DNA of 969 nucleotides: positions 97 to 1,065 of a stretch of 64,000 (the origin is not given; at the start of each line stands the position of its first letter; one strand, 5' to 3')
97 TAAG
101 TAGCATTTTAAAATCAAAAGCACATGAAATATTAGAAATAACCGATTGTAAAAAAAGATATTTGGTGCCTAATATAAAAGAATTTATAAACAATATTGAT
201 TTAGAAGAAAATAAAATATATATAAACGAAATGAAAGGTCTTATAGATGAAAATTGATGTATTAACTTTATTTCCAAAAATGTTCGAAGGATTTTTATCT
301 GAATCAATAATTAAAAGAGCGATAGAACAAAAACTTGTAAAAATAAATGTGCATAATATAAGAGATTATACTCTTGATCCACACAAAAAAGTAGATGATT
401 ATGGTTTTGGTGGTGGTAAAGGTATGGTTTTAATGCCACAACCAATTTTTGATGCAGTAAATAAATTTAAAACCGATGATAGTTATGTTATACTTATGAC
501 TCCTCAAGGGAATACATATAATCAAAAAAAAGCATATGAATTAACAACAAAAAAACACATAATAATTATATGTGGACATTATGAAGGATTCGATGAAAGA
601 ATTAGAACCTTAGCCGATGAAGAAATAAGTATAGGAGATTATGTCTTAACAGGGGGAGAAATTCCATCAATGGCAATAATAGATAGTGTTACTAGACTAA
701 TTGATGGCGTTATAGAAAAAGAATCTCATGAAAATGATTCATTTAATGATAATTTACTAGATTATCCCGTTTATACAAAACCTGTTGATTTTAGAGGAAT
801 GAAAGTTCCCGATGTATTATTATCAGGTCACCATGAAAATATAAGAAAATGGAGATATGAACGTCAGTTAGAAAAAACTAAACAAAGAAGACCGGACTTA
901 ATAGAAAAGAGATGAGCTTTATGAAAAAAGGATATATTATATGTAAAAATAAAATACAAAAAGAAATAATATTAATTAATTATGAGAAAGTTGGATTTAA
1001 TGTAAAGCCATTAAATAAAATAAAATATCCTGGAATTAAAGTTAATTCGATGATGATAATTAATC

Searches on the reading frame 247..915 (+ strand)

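Call 72: search_protein_families(library=pfam, proteins=[window:247-915:+], max_evalue=0.00001)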
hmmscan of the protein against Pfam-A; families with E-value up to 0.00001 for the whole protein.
window:247-915:+ (222 aa): 1 family
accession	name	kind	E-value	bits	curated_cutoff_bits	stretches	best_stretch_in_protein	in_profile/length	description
PF01746.26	tRNA_m1G_MT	-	1.2e-67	227.9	27.3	1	23-216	2-195/195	tRNA (Guanine-1)-methyltransferase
